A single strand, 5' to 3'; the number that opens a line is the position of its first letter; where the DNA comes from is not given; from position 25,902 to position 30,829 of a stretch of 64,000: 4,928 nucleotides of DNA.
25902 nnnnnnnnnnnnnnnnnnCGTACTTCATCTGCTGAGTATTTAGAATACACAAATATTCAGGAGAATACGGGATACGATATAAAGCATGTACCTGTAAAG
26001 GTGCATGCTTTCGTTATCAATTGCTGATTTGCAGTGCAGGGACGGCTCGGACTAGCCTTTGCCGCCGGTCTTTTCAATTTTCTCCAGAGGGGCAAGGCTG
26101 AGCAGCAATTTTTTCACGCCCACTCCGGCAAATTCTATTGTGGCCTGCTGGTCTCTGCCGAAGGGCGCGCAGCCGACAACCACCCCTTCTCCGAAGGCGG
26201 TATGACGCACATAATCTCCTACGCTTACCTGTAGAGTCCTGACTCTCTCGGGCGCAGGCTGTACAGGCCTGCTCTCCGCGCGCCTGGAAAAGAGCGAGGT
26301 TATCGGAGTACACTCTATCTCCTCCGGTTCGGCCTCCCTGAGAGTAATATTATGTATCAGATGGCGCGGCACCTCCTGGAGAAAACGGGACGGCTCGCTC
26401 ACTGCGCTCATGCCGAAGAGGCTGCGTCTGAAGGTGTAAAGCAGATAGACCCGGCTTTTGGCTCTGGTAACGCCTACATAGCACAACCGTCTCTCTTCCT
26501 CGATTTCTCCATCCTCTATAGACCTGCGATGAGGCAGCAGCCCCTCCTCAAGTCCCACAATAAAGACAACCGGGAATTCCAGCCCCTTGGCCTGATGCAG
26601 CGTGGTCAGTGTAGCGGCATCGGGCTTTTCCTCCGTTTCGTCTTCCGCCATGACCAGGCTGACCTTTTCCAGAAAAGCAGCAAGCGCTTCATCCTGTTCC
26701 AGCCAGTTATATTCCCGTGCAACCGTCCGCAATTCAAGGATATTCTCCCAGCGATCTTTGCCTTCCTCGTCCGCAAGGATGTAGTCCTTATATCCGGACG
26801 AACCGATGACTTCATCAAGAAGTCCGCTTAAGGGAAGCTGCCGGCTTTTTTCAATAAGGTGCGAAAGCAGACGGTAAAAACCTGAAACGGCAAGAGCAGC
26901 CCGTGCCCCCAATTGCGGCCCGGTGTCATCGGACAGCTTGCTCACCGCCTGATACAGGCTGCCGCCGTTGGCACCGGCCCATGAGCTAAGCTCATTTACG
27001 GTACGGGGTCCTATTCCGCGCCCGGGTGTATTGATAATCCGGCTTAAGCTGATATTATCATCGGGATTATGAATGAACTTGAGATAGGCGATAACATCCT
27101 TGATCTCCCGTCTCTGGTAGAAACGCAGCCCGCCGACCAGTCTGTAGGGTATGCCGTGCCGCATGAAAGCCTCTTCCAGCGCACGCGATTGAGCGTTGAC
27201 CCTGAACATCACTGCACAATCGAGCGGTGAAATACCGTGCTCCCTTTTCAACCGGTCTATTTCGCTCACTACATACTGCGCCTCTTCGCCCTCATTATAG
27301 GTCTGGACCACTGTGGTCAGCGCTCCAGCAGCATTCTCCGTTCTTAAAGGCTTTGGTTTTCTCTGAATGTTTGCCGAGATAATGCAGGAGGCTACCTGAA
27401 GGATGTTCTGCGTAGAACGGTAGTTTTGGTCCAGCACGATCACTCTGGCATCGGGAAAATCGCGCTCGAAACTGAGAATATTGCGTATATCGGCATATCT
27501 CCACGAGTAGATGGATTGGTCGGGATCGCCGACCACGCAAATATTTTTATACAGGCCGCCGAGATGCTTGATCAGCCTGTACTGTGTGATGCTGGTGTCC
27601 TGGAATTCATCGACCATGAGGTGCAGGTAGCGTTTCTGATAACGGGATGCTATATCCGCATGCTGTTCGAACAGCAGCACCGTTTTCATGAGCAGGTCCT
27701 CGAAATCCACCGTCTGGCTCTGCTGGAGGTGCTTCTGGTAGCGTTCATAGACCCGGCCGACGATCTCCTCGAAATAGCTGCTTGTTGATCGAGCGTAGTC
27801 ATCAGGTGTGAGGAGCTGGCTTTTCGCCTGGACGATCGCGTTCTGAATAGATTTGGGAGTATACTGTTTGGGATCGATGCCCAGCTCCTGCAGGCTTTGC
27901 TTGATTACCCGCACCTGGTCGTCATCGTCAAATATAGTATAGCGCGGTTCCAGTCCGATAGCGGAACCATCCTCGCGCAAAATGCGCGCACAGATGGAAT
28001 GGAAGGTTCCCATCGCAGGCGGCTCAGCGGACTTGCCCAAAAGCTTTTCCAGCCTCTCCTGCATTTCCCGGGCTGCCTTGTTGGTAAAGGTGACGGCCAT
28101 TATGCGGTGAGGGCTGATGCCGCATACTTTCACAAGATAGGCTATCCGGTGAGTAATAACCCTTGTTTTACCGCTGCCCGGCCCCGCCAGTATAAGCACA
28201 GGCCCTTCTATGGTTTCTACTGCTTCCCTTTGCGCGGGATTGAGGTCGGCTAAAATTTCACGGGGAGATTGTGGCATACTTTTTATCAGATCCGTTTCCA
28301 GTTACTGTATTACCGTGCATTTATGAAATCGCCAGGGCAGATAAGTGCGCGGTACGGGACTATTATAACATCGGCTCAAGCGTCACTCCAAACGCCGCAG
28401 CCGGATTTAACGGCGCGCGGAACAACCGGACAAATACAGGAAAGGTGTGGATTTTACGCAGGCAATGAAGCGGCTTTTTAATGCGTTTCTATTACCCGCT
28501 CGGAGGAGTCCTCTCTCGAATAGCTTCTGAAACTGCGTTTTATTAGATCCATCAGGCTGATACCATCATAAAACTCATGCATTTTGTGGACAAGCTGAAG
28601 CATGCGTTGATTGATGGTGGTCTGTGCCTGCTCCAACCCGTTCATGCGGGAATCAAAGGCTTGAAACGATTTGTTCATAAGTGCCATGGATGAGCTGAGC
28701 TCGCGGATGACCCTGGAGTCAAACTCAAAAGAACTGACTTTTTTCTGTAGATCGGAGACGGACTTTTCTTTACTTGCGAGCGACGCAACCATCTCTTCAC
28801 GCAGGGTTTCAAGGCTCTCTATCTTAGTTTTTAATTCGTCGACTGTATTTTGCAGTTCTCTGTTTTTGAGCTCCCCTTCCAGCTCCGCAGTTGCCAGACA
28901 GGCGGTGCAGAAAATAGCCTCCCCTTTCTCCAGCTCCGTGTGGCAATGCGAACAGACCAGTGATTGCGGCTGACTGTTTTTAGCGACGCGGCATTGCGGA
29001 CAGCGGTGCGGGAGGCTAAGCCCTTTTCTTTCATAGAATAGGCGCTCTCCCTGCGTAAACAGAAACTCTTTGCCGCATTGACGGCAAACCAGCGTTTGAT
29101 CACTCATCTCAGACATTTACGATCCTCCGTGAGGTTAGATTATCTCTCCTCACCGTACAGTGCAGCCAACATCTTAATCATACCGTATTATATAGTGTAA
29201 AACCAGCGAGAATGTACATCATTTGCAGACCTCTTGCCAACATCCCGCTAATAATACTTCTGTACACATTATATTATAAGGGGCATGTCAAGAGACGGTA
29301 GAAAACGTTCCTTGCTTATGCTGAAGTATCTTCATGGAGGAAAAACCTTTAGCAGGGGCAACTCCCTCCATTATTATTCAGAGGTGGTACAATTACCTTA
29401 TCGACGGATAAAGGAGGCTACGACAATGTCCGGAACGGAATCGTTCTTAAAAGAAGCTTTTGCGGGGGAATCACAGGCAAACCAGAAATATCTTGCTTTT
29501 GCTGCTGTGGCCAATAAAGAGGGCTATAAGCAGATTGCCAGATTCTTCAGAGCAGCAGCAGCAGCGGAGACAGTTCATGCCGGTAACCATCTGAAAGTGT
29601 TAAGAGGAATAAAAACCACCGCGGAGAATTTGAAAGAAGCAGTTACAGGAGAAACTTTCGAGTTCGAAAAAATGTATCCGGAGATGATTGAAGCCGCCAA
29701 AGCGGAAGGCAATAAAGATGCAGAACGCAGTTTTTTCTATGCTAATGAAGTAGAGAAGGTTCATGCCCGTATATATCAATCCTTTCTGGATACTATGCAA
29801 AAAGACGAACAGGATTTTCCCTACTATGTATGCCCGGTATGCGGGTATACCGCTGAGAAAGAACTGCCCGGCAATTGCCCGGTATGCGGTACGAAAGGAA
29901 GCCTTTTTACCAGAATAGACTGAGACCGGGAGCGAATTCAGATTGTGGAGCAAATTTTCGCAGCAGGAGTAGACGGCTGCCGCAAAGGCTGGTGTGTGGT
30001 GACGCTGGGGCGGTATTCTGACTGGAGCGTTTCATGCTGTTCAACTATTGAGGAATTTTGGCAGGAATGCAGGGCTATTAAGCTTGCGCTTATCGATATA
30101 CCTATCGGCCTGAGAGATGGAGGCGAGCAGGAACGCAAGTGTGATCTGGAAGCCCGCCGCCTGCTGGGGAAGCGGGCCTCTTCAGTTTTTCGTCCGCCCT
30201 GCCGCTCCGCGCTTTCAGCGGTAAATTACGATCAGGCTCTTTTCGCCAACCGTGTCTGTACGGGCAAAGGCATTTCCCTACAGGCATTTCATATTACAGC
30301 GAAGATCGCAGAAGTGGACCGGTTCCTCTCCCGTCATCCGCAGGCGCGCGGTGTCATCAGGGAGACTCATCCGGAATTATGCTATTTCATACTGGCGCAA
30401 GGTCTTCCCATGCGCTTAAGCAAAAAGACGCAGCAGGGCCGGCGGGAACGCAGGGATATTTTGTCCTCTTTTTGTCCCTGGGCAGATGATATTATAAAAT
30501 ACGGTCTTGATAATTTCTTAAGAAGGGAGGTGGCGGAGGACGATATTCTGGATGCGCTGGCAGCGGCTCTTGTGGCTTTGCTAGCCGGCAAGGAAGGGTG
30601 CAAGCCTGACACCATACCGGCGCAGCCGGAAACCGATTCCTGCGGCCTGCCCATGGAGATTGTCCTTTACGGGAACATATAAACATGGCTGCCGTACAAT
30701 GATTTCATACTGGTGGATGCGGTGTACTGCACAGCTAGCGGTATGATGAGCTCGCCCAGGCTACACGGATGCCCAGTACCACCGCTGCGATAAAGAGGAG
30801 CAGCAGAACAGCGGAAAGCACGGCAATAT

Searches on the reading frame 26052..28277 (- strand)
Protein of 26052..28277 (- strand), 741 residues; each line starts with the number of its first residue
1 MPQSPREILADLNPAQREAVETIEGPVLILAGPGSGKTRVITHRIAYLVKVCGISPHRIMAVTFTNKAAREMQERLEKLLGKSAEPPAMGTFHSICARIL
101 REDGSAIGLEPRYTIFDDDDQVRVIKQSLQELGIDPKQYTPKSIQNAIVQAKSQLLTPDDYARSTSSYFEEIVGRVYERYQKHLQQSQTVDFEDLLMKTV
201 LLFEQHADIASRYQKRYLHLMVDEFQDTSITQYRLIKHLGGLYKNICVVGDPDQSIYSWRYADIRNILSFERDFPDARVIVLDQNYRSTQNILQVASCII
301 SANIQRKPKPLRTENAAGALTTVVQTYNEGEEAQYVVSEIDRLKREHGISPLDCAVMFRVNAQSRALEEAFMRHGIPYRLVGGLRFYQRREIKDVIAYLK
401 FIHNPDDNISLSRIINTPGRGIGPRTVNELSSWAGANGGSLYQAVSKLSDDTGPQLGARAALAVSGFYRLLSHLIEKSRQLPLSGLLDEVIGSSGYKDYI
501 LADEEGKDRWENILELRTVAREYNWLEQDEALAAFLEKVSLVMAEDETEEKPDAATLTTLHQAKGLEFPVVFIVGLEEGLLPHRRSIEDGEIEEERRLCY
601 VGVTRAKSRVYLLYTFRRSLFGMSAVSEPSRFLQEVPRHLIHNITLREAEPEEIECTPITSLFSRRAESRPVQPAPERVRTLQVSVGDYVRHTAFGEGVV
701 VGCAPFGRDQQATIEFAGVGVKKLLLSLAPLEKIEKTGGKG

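Call 42: search_protein_families(library=pfam, proteins=[window:26052-28277:-], max_evalue=0.00001)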
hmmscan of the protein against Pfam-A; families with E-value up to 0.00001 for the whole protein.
window:26052-28277:- (741 aa): 6 families
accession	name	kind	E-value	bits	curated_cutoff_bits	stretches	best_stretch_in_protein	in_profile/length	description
PF00580.27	UvrD-helicase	-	5.4e-93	312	23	1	12-275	1-271/271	UvrD/REP helicase N-terminal domain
PF13361.12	UvrD_C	-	7.4e-75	253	25.6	2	280-432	1-152/350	UvrD-like helicase C-terminal domain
PF13245.12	AAA_19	-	9.4e-26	91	25.1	1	16-258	1-132/134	AAA domain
PF21196.3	PcrA_UvrD_tudor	-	2.2e-11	43.8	23.9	1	686-733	1-48/48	PcrA/UvrD tudor domain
PF13538.12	UvrD_C_2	-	1.9e-10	40.9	27.4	1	555-613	2-52/52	UvrD-like helicase C-terminal domain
PF01443.25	Viral_helicase1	-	1.1e-06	29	21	0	548-612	172-226/228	Viral superfamily 1 RNA helicase core domain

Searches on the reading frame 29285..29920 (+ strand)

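Call 42: search_protein_families(library=pfam, proteins=[window:29285-29920:+], max_evalue=0.00001)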
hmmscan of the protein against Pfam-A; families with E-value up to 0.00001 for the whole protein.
window:29285-29920:+ (212 aa): 2 families
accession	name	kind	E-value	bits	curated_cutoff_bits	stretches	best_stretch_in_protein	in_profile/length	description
PF02915.23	Rubrerythrin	-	2e-23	83.7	22.8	1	54-166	2-135/137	Rubrerythrin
PF21349.2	RUBY_RBDX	-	1.3e-08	34.5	26.5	1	181-208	1-29/30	Rubrerythrin, rubredoxin-like domain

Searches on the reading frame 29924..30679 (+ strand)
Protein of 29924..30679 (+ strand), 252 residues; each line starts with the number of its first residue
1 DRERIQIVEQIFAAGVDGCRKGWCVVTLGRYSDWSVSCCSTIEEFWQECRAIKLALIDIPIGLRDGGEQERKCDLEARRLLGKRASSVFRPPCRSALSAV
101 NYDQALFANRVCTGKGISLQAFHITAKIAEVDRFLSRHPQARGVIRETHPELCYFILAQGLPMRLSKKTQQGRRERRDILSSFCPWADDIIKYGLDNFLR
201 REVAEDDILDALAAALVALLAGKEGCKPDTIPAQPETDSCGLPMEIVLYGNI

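Call 42: search_protein_families(library=pfam, proteins=[window:29924-30679:+], max_evalue=0.00001)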
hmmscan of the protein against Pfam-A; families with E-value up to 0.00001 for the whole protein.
window:29924-30679:+ (252 aa): 1 family
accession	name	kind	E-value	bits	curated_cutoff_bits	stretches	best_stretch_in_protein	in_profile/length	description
PF04250.19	DUF429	-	6.5e-53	180.1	23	1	15-236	1-213/214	Protein of unknown function (DUF429)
